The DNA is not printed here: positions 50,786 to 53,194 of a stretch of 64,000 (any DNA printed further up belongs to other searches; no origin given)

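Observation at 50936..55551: Coupled HAD phosphatase / methyltransferase / DPPR-synthase-like UbiA / GT-C+TPR operon: candidate polyprenyl-phospho-pentose glycosylation pathway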

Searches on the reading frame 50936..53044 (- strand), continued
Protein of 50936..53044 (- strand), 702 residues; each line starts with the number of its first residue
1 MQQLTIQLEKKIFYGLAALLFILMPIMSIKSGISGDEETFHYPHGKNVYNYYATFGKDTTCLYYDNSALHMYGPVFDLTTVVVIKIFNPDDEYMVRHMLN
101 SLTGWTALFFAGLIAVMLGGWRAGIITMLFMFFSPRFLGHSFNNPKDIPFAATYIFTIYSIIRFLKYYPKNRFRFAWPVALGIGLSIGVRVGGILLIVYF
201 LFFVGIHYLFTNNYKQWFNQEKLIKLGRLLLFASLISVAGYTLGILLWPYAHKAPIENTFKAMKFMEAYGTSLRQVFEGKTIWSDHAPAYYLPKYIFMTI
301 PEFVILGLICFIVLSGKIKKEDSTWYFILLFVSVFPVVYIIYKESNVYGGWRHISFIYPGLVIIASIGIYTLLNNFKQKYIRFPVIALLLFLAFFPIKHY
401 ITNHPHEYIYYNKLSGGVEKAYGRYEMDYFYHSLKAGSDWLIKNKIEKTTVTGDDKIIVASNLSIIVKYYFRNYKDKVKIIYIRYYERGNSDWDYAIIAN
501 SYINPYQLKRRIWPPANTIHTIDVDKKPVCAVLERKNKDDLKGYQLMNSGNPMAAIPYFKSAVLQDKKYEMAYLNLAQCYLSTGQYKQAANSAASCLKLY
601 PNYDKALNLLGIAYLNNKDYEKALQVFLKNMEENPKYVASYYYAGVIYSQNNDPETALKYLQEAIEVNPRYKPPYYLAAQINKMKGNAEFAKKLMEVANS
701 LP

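Call 72: find_encoding_contigs(protein=P0166, flank=7000, max_places=1)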
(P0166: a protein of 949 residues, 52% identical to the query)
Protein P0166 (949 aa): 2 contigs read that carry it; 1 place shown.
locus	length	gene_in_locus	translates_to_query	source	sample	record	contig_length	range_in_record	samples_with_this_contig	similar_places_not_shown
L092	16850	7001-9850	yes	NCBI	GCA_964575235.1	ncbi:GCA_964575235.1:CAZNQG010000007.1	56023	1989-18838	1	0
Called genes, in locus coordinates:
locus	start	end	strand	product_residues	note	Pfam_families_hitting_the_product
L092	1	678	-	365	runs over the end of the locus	PF03739:LptF_LptG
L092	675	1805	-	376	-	PF01702:TGT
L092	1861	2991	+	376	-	PF13506:Glyco_transf_21, PF00535:Glycos_transf_2, PF13641:Glyco_tranf_2_3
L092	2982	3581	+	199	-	PF07638:Sigma70_ECF (weak), PF04542:Sigma70_r2, PF08281:Sigma70_r4_2, PF04545:Sigma70_r4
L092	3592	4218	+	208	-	PF02527:GidB, PF13847:Methyltransf_31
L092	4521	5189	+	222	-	PF00702:Hydrolase, PF13419:HAD_2, PF13242:Hydrolase_like (weak)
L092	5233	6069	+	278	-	PF13489:Methyltransf_23, PF13649:Methyltransf_25 (faint), PF13847:Methyltransf_31 (weak), PF08241:Methyltransf_11, PF08242:Methyltransf_12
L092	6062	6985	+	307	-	PF01040:UbiA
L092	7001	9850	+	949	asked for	PF13231:PMT_2 (weak), PF13432:TPR_16, PF14559:TPR_19, PF25063:ARM_TT21_C, PF13424:TPR_12 (weak), PF00515:TPR_1 (weak), PF07719:TPR_2 (weak), PF13374:TPR_10 (weak), +8 more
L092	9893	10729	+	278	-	PF03793:PASTA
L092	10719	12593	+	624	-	PF18962:Por_Secre_tail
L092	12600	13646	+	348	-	PF01479:S4, PF00849:PseudoU_synth_2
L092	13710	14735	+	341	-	PF01820:Dala_Dala_lig_N, PF07478:Dala_Dala_lig_C, PF02222:ATP-grasp (weak), PF02655:ATP-grasp_3 (weak), PF13535:ATP-grasp_4 (weak)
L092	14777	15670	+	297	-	-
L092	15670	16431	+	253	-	-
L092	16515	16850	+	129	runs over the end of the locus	PF00436:SSB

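Call 73: search_protein_families(library=pfam, proteins=[P0197, P0166, P0224, L090:4624-5211:+, L090:5217-6044:+, L090:6050-6988:+, L091:9804-10571:+, L091:4884-6833:-], max_evalue=0.001)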
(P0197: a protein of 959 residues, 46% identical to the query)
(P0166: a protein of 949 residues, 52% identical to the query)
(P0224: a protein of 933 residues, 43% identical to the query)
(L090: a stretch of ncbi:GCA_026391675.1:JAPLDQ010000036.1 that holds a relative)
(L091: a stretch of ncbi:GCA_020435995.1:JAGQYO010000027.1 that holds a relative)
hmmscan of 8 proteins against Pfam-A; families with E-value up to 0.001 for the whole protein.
P0197 (959 aa): 19 families
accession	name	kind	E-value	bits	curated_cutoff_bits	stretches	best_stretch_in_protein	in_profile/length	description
PF13181.12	TPR_8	-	1.3e-12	47.3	25.7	0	931-951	3-23/34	Tetratricopeptide repeat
PF14559.12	TPR_19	-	5.4e-12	46.3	25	1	804-865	2-61/68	Tetratricopeptide repeat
PF07719.23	TPR_2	-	4.4e-09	36.2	27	0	799-826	7-34/34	Tetratricopeptide repeat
PF25060.1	ARM_TT21_2nd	-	6.6e-07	29.5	27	1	897-943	224-270/270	Tetratricopeptide repeat protein 21 second ARM domain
PF13174.12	TPR_6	-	7.5e-07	29.8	26.3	0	897-924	2-29/33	Tetratricopeptide repeat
PF13432.12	TPR_16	-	8.8e-07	29.7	32.7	0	865-925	1-61/65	Tetratricopeptide repeat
PF00535.33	Glycos_transf_2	-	5.3e-06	26.9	23.3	1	47-127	15-90/168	Glycosyl transferase family 2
PF23914.1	TPR_CcmH_CycH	-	5.3e-06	26.8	42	1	798-881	55-141/158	Cytochrome c-type biogenesis protein H TPR domain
PF25064.1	ARM_TT21_5th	-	7.6e-06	26.7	27.8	0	804-886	12-97/117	TT21 fifth ARM repeats domain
PF13428.12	TPR_14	-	9.6e-06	26.2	23.5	0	800-836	8-44/44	Tetratricopeptide repeat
PF13431.12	TPR_17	-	1.3e-05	25.5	24.4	0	815-846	1-32/34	Tetratricopeptide repeat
PF12895.13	ANAPC3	-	0.00011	22.8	27.2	0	842-920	4-81/82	Anaphase-promoting complex, cyclosome, subunit 3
PF02366.24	PMT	-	0.00021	21.4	22.7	1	329-494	60-227/245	Dolichyl-phosphate-mannose-protein mannosyltransferase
PF25063.1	ARM_TT21_C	-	0.00022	21.6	35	0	872-950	32-116/209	Tetratricopeptide repeat protein 21 C-terminal ARM domain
PF13231.12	PMT_2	-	0.00026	21.7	26.1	1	359-496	28-155/160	Dolichyl-phosphate-mannose-protein mannosyltransferase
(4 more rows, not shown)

P0166 (949 aa): 18 families
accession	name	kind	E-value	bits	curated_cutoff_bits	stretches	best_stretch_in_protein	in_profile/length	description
PF07719.23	TPR_2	-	2.2e-22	77.7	27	1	887-918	2-33/34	Tetratricopeptide repeat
PF13181.12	TPR_8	-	7.4e-21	72.9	25.7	1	887-918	2-33/34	Tetratricopeptide repeat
PF00515.34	TPR_1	-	1.7e-20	72.3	27.8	1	888-919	3-34/34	Tetratricopeptide repeat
PF13176.12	TPR_7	-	2.9e-18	64.8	27.9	0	888-916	1-29/36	Tetratricopeptide repeat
PF14559.12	TPR_19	-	9.1e-18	64.8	25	1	797-854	4-61/68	Tetratricopeptide repeat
PF13432.12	TPR_16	-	2.6e-15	57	32.7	1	790-842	3-55/65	Tetratricopeptide repeat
PF13424.12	TPR_12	-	8.3e-13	48.8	30.1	1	865-917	16-76/77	Tetratricopeptide repeat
PF13428.12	TPR_14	-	1.1e-12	47.7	23.5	1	819-859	2-42/44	Tetratricopeptide repeat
PF13174.12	TPR_6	-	2e-12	47.3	26.3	0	820-850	2-32/33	Tetratricopeptide repeat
PF13431.12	TPR_17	-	2.9e-12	46.2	24.4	0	908-941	1-34/34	Tetratricopeptide repeat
PF13374.12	TPR_10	-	4e-11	43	27.5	1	887-917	3-33/42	Tetratricopeptide repeat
PF25063.1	ARM_TT21_C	-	8.3e-10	39.3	35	1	796-917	33-160/209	Tetratricopeptide repeat protein 21 C-terminal ARM domain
PF13371.12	TPR_9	-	2.7e-08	34.2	35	1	860-916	3-59/73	Tetratricopeptide repeat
PF12895.13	ANAPC3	-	1.1e-06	29.2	27.2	1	796-875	1-79/82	Anaphase-promoting complex, cyclosome, subunit 3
PF13231.12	PMT_2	-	2.2e-06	28.4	26.1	1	347-486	26-155/160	Dolichyl-phosphate-mannose-protein mannosyltransferase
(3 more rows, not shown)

P0224 (933 aa): 17 families
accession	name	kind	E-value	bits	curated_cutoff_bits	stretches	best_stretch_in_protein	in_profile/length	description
PF14559.12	TPR_19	-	7.2e-17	61.9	25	1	778-836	1-58/68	Tetratricopeptide repeat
PF07719.23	TPR_2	-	1.6e-13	50.1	27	0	804-835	3-34/34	Tetratricopeptide repeat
PF13431.12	TPR_17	-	3e-12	46.2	24.4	0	860-890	3-33/34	Tetratricopeptide repeat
PF13432.12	TPR_16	-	5.7e-12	46.3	32.7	1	773-834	2-63/65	Tetratricopeptide repeat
PF13181.12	TPR_8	-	1.9e-11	43.6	25.7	0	804-835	3-34/34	Tetratricopeptide repeat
PF13174.12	TPR_6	-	1.4e-09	38.4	26.3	1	804-834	2-32/33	Tetratricopeptide repeat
PF00515.34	TPR_1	-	1.1e-08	34.9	27.8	1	804-835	3-34/34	Tetratricopeptide repeat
PF13428.12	TPR_14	-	9.3e-08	32.5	23.5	0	804-840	3-39/44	Tetratricopeptide repeat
PF13424.12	TPR_12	-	6.6e-07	29.9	30.1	0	803-861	4-70/77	Tetratricopeptide repeat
PF13414.12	TPR_11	-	1.3e-06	28.4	26.8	0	775-816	1-42/42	TPR repeat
PF25063.1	ARM_TT21_C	-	2.3e-05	24.8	35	0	803-837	166-199/209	Tetratricopeptide repeat protein 21 C-terminal ARM domain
PF12895.13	ANAPC3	-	5.5e-05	23.8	27.2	0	777-824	32-78/82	Anaphase-promoting complex, cyclosome, subunit 3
PF24575.1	TPR_Slam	-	0.00055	20.8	35.2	0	774-819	53-98/104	Surface lipoprotein assembly modifier, N-terminal TPR repeats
PF13176.12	TPR_7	-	0.00056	20.2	27.9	0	804-833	1-30/36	Tetratricopeptide repeat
PF25064.1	ARM_TT21_5th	-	0.00061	20.5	27.8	0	802-896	1-98/117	TT21 fifth ARM repeats domain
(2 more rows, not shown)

L090:4624-5211:+ (195 aa): 5 families
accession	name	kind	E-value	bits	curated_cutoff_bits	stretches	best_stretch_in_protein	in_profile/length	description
PF13489.12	Methyltransf_23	-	1.6e-06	28.4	27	1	34-139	19-122/164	Methyltransferase domain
PF07021.18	MetW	-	3.3e-06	27.3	21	1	39-90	14-68/193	Methionine biosynthesis protein MetW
PF13847.12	Methyltransf_31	-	6.7e-06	26.3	27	1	39-137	5-113/145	Methyltransferase domain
PF13649.12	Methyltransf_25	-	9e-06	26.7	27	1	41-122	1-90/97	Methyltransferase domain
PF01728.25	FtsJ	-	0.00038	20.9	24.1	1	36-102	16-97/181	FtsJ-like methyltransferase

L090:5217-6044:+ (275 aa): 3 families
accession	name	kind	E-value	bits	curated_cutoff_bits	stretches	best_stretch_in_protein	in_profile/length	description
PF00535.33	Glycos_transf_2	-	2.7e-32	112.4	23.3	1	8-176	1-166/168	Glycosyl transferase family 2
PF13641.12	Glyco_tranf_2_3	-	7.9e-13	49.4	27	1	5-120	2-120/230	Glycosyltransferase like family 2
PF10111.15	Glyco_tranf_2_2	-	2.2e-08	34.3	27.3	1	9-226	2-229/276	Glycosyltransferase like family 2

L090:6050-6988:+ (312 aa): 3 families
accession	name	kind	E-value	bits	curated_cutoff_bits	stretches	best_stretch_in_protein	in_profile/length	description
PF00535.33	Glycos_transf_2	-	1e-33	117.1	23.3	1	4-166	1-164/168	Glycosyl transferase family 2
PF10111.15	Glyco_tranf_2_2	-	5.1e-10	39.7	27.3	1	4-110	1-112/276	Glycosyltransferase like family 2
PF13641.12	Glyco_tranf_2_3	-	1.6e-09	38.5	27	1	3-174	3-179/230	Glycosyltransferase like family 2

L091:9804-10571:+ (255 aa): 2 families
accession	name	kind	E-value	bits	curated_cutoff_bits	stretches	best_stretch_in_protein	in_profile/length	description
PF00535.33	Glycos_transf_2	-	1.9e-16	60.9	23.3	1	16-183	2-166/168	Glycosyl transferase family 2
PF13641.12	Glyco_tranf_2_3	-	1.1e-05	26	27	1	14-86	3-79/230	Glycosyltransferase like family 2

L091:4884-6833:- (649 aa): 5 families
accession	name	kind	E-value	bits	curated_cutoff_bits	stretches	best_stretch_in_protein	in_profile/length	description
PF00535.33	Glycos_transf_2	-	4.4e-24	85.7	23.3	1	4-154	1-132/168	Glycosyl transferase family 2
PF13641.12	Glyco_tranf_2_3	-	5e-22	79.5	27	1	3-235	3-220/230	Glycosyltransferase like family 2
PF13632.12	Glyco_trans_2_3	-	8.3e-08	32.7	27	1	82-285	1-182/198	Glycosyl transferase family group 2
PF10111.15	Glyco_tranf_2_2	-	5.5e-07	29.8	27.3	1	12-103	11-105/276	Glycosyltransferase like family 2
PF13506.12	Glyco_transf_21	-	0.00082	19.3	21.7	0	129-219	59-147/174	Glycosyl transferase family 21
